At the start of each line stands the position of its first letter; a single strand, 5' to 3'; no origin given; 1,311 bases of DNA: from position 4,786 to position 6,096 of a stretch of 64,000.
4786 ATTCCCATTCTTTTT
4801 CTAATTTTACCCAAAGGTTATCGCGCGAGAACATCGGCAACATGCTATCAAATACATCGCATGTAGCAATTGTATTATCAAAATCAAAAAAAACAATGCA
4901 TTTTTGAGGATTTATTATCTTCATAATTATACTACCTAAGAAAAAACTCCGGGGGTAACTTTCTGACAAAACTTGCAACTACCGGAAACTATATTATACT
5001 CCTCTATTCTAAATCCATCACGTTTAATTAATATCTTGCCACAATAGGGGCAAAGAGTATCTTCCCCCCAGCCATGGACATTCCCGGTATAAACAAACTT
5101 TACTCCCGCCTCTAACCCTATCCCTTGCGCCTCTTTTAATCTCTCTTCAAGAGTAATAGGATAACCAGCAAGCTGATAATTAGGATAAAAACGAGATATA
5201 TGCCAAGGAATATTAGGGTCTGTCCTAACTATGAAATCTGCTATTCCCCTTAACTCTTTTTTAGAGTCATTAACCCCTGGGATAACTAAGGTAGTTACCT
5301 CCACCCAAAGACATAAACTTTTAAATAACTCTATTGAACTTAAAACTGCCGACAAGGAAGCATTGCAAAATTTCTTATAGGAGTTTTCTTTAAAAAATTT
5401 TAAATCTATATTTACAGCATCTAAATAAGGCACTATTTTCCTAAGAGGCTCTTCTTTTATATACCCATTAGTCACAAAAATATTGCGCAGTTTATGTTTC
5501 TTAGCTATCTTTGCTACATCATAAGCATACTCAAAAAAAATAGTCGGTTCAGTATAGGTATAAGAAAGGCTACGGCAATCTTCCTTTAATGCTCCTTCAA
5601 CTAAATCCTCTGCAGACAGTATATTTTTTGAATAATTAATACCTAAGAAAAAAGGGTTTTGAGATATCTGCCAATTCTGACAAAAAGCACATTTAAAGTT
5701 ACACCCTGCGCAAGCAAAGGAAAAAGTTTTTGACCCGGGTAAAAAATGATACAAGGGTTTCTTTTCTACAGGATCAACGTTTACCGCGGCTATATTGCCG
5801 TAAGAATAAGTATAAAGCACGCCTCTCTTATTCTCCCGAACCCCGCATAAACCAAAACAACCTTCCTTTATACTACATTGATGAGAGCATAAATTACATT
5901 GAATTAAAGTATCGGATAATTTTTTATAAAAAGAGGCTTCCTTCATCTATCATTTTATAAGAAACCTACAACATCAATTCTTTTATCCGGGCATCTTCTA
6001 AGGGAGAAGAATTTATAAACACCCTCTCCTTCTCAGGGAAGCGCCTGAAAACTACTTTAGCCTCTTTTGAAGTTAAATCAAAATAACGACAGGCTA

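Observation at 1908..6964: Five-gene operon combining an AmmeMemoRadiSam-type radical SAM enzyme with a ThiI-like PP-loop ATPase, HAD phosphatase, class III aminotransferase and arginase-fold hydrolase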

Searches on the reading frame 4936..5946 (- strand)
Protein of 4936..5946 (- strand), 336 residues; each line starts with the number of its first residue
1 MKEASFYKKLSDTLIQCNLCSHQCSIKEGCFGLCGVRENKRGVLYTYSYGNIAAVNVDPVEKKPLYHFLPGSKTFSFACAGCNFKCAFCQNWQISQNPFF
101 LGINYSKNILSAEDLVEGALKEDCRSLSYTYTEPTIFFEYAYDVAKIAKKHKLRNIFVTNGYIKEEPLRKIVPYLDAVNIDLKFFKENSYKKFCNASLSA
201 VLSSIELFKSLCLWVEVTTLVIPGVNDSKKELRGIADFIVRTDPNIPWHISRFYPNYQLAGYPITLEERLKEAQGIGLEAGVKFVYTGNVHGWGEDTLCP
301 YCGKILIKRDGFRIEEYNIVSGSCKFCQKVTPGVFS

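Call 4: search_protein_families(library=pfam, proteins=[window:4936-5946:-], max_evalue=0.01)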
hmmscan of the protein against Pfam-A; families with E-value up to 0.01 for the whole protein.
window:4936-5946:- (336 aa): 2 families
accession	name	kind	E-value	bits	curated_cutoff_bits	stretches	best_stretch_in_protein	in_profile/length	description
PF04055.27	Radical_SAM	-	1.3e-18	68.2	29.5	1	80-229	5-158/166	Radical SAM superfamily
PF13353.11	Fer4_12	-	0.00012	22.9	22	1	71-189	5-122/137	4Fe-4S single cluster domain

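Call 5: search_protein_families(library=ncbifam, proteins=[window:4936-5946:-], max_evalue=0.01)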
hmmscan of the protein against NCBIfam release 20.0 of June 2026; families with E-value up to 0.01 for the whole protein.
window:4936-5946:- (336 aa): 22 families
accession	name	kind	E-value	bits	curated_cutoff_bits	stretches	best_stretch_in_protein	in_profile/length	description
TIGR04337.1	AmmeMemoSam_rS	hypoth_equivalog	2.4e-101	339.1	220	1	5-335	2-333/349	AmmeMemoRadiSam system radical SAM enzyme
NF048010.1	SfplDhtActHpsHDes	equivalog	3.9e-17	62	430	1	132-253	140-263/298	(2S)-3-sulfopropanediol dehydratase activating enzyme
TIGR04041.1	activase_YjjW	hypoth_equivalog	1e-14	54.6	250.2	1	133-254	118-239/276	YjjW family glycine radical enzyme activase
TIGR02493.1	PFLA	equivalog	6.1e-13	48.7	231.75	1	77-241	20-185/235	pyruvate formate-lyase-activating protein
TIGR02494.1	PFLE_PFLC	subfamily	6.6e-13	48.6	174.35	1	133-243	133-243/293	glycyl-radical enzyme activating protein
NF033719.1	ind_deCO2_activ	equivalog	1.9e-12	47.1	425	1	132-241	138-247/302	indoleacetate decarboxylase activase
NF043069.1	T4HPD_activ_SAM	equivalog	2.9e-09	36.7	425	1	127-243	127-243/299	trans-4-hydroxy-L-proline dehydratase activase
NF048008.1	SfplDhtActHpfHKleb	equivalog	6.5e-09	35.5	500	1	133-241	136-244/308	(2S)-3-sulfopropanediol dehydratase activating enzyme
NF033717.2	HPDL_rSAM_activ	equivalog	9.8e-09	34.9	420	1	128-242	135-251/311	4-hydroxyphenylacetate decarboxylase activase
TIGR02666.1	moaA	equivalog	1.3e-08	34.3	284.05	1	82-239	20-180/336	GTP 3',8-cyclase MoaA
TIGR02495.1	NrdG2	equivalog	2.2e-08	33.7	131.15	1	70-239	14-180/193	anaerobic ribonucleoside-triphosphate reductase activating protein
TIGR04395.1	cutC_activ_rSAM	equivalog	1.5e-07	31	360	1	133-239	139-245/309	choline TMA-lyase-activating enzyme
TIGR02668.1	moaA_archaeal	equivalog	9.8e-07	28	325.25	1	81-236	19-170/303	GTP 3',8-cyclase MoaA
TIGR04038.1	tatD_link_rSAM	subfamily_domain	1.7e-06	28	129.7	1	81-228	17-173/192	TatD family nuclease-associated radical SAM protein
NF038283.1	viperin_w_prok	equivalog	1.7e-06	27.4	180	1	80-187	10-119/281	viperin family antiviral radical SAM protein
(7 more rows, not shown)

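Call 11: find_encoding_contigs(protein=window:4936-5946:-, flank=10000, max_places=10)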
Protein window:4936-5946:- (336 aa): 5 contigs read that carry it; 5 places shown.
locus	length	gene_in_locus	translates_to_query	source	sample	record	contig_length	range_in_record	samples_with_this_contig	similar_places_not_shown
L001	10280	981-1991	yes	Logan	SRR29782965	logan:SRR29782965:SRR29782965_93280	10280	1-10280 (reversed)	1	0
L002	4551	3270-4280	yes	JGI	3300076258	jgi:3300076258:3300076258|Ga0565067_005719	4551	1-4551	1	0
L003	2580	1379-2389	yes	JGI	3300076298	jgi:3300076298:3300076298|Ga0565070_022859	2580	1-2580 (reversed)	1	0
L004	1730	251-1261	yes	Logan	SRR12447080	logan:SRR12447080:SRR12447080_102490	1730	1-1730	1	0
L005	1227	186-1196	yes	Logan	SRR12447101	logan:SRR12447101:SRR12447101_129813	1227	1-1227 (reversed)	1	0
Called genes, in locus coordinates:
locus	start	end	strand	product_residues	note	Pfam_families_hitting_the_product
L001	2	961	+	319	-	?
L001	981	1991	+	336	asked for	PF04055:Radical_SAM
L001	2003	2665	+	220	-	PF06888:Put_Phosphatase, PF12710:HAD (faint)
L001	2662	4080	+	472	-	PF00202:Aminotran_3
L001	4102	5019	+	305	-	-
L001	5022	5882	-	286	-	PF12146:Hydrolase_4, PF00561:Abhydrolase_1 (weak)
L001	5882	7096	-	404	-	PF01041:DegT_DnrJ_EryC1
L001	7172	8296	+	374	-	PF04339:FemAB_like, PF13480:Acetyltransf_6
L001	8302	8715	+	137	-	PF00892:EamA (weak)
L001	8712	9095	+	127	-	PF00892:EamA (weak), PF10639:TMEM234 (weak)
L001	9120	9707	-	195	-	PF09411:PagL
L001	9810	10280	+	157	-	?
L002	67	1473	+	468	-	PF02040:ArsB, PF03600:CitMHS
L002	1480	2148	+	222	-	-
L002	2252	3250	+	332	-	PF02568:ThiI, PF03054:tRNA_Me_trans (weak), PF18297:NFACT-R_2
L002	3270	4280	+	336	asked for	PF04055:Radical_SAM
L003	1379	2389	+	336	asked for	PF04055:Radical_SAM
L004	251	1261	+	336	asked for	PF04055:Radical_SAM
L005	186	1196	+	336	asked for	PF04055:Radical_SAM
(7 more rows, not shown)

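Call 17: find_related_loci(query=window:4936-5946:-, collection=genome_contigs, flank=10000)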
Query window:4936-5946:- (336 aa) in genome_contigs; peptide patterns used: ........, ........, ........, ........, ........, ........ (x = any residue, [..] = any of these).
599 stretches matched a pattern (row limit reached: there are more); 557 encode a relative of the query (tblastn E <= 1e-3); the best 80 are kept; 80 distinct loci.
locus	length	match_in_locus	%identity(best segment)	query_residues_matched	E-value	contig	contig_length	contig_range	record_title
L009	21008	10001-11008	88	1-336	0e+0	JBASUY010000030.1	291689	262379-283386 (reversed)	MAG: Candidatus Omnitrophota bacterium isolate MFD13470_ilm_asm_bin9 k127_28643, whole genome shotgun sequence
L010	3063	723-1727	58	1-335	2e-142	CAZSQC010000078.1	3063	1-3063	MAG TPA_asm: uncultured Planctomycetales bacterium isolate SRP278252_co2_861 genome assembly, contig: NODE_72656_length_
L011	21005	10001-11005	55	2-336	1e-130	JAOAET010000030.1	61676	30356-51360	MAG: Candidatus Omnitrophota bacterium isolate SKW267 k141_508309, whole genome shotgun sequence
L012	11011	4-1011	56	1-336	6e-127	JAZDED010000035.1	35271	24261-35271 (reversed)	MAG: Candidatus Omnitrophota bacterium isolate MEGAHIT-group-0.121 k141_663164, whole genome shotgun sequence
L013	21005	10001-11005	53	1-335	4e-125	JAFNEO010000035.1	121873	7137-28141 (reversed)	MAG: Candidatus Aminicenantes bacterium isolate bin_1 PROKKA_contig000035, whole genome shotgun sequence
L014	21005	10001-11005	56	1-335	1e-124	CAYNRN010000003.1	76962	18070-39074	MAG TPA_asm: uncultured Planctomycetales bacterium isolate SRP098346_co1_174 genome assembly, contig: NODE_88_length_769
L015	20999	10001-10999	54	1-335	5e-124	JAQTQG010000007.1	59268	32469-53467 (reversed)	MAG: Candidatus Omnitrophota bacterium isolate STB_134 NODE_1055_length_59268_cov_5.646523_Sandtown_B, whole genome shot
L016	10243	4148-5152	54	1-335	1e-123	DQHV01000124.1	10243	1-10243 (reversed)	MAG TPA_asm: Candidatus Aminicenantes bacterium isolate UBA8522 contig_9644, whole genome shotgun sequence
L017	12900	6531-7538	53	1-336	6e-123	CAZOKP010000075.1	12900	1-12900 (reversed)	MAG TPA_asm: uncultured Eubacteriales bacterium isolate binchicken_co189_413 genome assembly, contig: NODE_4924_length_1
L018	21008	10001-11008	54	1-336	4e-123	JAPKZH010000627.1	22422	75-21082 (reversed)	MAG: Candidatus Aminicenantes bacterium isolate LacPavin_0920_SED5_MAG_55_12 LacPavin_0920_SED5_scaffold_112232, whole g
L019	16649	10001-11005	52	1-335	2e-122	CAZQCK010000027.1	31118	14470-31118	MAG TPA_asm: uncultured Desulfobacterales bacterium isolate SRP141376_co1_390 genome assembly, contig: NODE_3370_length_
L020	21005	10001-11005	56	1-335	3e-122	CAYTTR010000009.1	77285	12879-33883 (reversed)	MAG TPA_asm: uncultured Eubacteriales bacterium isolate SRP141376_co1_376 genome assembly, contig: NODE_839_length_77285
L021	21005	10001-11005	53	1-335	2e-121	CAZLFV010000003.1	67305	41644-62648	MAG TPA_asm: uncultured Eubacteriales bacterium isolate SRP231805_co1_145 genome assembly, contig: NODE_84_length_67305_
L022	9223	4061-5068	54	1-336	3e-121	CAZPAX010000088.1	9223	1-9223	MAG TPA_asm: uncultured Eubacteriales bacterium isolate binchicken_co124_359 genome assembly, contig: NODE_5665_length_9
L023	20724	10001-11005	55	1-335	5e-121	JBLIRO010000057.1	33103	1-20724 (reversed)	MAG: bacterium isolate MG1_202111_bin_529 MG1_202111_bin_529_scaffold_57, whole genome shotgun sequence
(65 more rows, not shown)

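Call 44: search_protein_families(library=pfam, proteins=[L001:5882-7096:-, L001:7172-8296:+, L001:8302-8715:+, L001:8712-9095:+, L001:9120-9707:-], max_evalue=0.0001)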
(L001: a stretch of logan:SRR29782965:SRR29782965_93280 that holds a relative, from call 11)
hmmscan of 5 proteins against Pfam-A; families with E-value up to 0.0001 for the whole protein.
L001:5882-7096:- (404 aa): 1 family
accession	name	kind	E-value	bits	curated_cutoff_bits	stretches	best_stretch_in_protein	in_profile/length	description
PF01041.23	DegT_DnrJ_EryC1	-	2e-44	152.7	19.8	2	28-209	25-203/360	DegT/DnrJ/EryC1/StrS aminotransferase family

L001:7172-8296:+ (374 aa): 2 families
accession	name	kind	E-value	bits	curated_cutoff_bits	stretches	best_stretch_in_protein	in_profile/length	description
PF04339.18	FemAB_like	-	1.7e-12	47.7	27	1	117-356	110-345/369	Peptidogalycan biosysnthesis/recognition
PF13480.13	Acetyltransf_6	-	7.3e-10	39.6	22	1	192-330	2-142/143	Acetyltransferase (GNAT) domain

L001:8302-8715:+ (137 aa): 2 families
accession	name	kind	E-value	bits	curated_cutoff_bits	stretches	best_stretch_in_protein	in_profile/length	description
PF00892.27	EamA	-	6.8e-08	33.3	28.2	1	56-126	64-134/135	EamA-like transporter family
PF10639.15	TMEM234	-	6.3e-05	23.5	30.1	1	22-125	10-112/113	Putative transmembrane family 234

L001:8712-9095:+ (127 aa): 3 families
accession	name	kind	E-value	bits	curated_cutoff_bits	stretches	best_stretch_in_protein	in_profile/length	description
PF10639.15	TMEM234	-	2.4e-06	28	30.1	1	21-123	10-112/113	Putative transmembrane family 234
PF00892.27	EamA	-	6.8e-06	26.8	28.2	1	46-124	50-134/135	EamA-like transporter family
PF03151.22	TPT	-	3e-05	24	30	1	36-126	40-138/291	Triose-phosphate Transporter family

L001:9120-9707:- (195 aa): 2 families
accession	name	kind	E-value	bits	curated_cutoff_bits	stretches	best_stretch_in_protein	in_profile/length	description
PF09411.16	PagL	-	8.6e-18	65.2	23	1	97-190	40-134/136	Lipid A 3-O-deacylase (PagL)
PF13505.12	OMP_b-brl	-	6.4e-05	23.6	28.7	0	96-195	83-175/175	Outer membrane protein beta-barrel domain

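Call 45: search_protein_families(library=ncbifam, proteins=[L001:5882-7096:-, L001:7172-8296:+, L001:8302-8715:+, L001:8712-9095:+, L001:9120-9707:-], max_evalue=0.001)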
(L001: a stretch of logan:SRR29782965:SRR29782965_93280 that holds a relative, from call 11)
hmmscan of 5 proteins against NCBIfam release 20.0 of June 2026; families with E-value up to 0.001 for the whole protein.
L001:5882-7096:- (404 aa): 8 families
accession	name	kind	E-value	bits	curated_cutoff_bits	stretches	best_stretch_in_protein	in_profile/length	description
TIGR03588.1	PseC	equivalog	4.5e-33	114.7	423.5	2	29-195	32-201/380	UDP-4-amino-4,6-dideoxy-N-acetyl-beta-L-altrosamine transaminase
TIGR04181.1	NHT_00031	hypoth_equivalog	6e-30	104.3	420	2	32-195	35-211/359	LegC family aminotransferase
NF008687.0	PRK11706.1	equivalog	1.3e-23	83.4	375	1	34-196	38-197/375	dTDP-4-amino-4,6-dideoxygalactose transaminase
TIGR04427.1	PLP_DesI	equivalog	8.2e-22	77.8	650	1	31-195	56-215/390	dTDP-4-dehydro-6-deoxyglucose aminotransferase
NF011936.0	PRK15407.1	equivalog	1.1e-20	73.8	423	1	29-195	67-238/440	lipopolysaccharide biosynthesis protein RfbH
NF008658.2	PRK11658.1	equivalog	2e-20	72.8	631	1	28-195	34-197/379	UDP-4-amino-4-deoxy-L-arabinose aminotransferase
TIGR02379.1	ECA_wecE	subfamily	6.1e-20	71.3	434.85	1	37-198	41-200/376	dTDP-4-amino-4,6-dideoxy-D-glucose transaminase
TIGR01977.1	am_tr_V_EF2568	hypoth_equivalog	3.4e-07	29.6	377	1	40-159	57-181/376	cysteine desulfurase family protein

L001:7172-8296:+ (374 aa): 0 families

L001:8302-8715:+ (137 aa): 4 families
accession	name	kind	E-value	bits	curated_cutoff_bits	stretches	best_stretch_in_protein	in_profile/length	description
NF011625.2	PRK15051.1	equivalog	3.7e-08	33.6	92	1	58-125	38-107/111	4-amino-4-deoxy-L-arabinose-phosphoundecaprenol flippase subunit ArnE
NF002816.2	PRK02971.1-2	equivalog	3.8e-08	33.8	99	1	16-127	6-118/120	4-amino-4-deoxy-L-arabinose-phosphoundecaprenol flippase subunit ArnF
TIGR03340.1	phn_DUF6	hypoth_equivalog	4.7e-05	23.2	288.15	1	77-133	85-141/281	phosphonate utilization associated putative membrane protein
TIGR00950.1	2A78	equivalog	0.00037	20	230.2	1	57-123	198-264/264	carboxylate/amino acid/amine transporter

L001:8712-9095:+ (127 aa): 4 families
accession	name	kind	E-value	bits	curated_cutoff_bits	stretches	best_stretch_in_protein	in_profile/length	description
NF002816.2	PRK02971.1-2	equivalog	7.8e-10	39.2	99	1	19-125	10-118/120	4-amino-4-deoxy-L-arabinose-phosphoundecaprenol flippase subunit ArnF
NF011625.2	PRK15051.1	equivalog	6.2e-09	36.1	92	1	57-124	39-108/111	4-amino-4-deoxy-L-arabinose-phosphoundecaprenol flippase subunit ArnE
TIGR03340.1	phn_DUF6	hypoth_equivalog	6.9e-05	22.6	288.15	1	59-122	217-280/281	phosphonate utilization associated putative membrane protein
TIGR00817.1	tpt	subfamily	0.00084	18.9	317.9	0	15-126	30-138/302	Tpt phosphate/phosphoenolpyruvate translocator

L001:9120-9707:- (195 aa): 0 families

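Call 55: search_solved_structures(query=window:4936-5946:-, max_evalue=0.001)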
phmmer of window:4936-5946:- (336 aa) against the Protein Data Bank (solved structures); distinct sequences matched with E-value up to 0.001: 0.

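Call 64: search_solved_structures(query=L001:7172-8296:+, max_evalue=1)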
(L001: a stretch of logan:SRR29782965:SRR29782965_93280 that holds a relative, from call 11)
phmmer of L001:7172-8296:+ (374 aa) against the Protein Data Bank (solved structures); distinct sequences matched with E-value up to 1: 3.
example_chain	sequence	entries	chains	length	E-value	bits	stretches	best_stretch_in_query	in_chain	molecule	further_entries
1xex_B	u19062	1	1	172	0.26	13.8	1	103-170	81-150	SMC protein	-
1xew_Y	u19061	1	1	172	0.58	12.7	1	107-170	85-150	SMC protein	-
3kta_B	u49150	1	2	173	0.58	12.6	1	107-170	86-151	Chromosome segregation protein smc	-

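Call 65: search_solved_structures(query=L001:5882-7096:-, max_evalue=1e-10)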
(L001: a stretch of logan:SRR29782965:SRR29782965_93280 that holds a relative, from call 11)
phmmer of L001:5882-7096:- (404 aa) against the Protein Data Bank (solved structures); distinct sequences matched with E-value up to 1e-10: 35.
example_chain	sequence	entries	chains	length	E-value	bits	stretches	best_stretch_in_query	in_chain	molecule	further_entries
3bn1_A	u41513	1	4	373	1.2e-18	70.6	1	33-195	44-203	Perosamine synthetase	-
3dr7_A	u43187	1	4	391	1.3e-18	70.5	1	33-195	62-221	Putative perosamine synthetase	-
9bgp_A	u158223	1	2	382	3.8e-18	68.9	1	31-195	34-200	aminotransferase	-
3dr4_A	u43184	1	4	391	8.3e-18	67.8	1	33-195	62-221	Putative perosamine synthetase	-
2c7t_A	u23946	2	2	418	9.8e-18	67.6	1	35-194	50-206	GLUTAMINE-2-DEOXY-SCYLLO-INOSOSE AMINOTRANSFERASE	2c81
5w71_A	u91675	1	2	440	1.1e-17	67.4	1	35-194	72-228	L-glutamine:2-deoxy-scyllo-inosose aminotransferase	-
9bgr_A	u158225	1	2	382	2.5e-17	66.3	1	31-195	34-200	aminotransferase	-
7b0m_AAA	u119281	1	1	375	9.4e-17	64.4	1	31-193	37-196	Sugar aminotransferase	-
7l7x_AAA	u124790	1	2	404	1.2e-16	64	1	28-195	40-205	DegT/DnrJ/EryC1/StrS aminotransferase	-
8vr3_A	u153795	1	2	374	6.2e-16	61.7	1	28-193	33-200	DegT/DnrJ/EryC1/StrS aminotransferase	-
8vr5_A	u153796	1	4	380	6.6e-16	61.6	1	28-193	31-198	DegT/DnrJ/EryC1/StrS aminotransferase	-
7n63_A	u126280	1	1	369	1.9e-15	60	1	24-269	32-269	Putative aminotransferase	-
7b0d_A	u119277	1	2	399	3.1e-15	59.4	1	27-199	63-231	Glutamine--scyllo-inositol transaminase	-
3frk_A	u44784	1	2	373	1e-14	57.7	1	26-251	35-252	QdtB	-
4lc3_A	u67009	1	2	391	5.5e-14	55.2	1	35-195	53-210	Putative UDP-4-amino-4-deoxy-l-arabinose--oxoglutarate aminotransferase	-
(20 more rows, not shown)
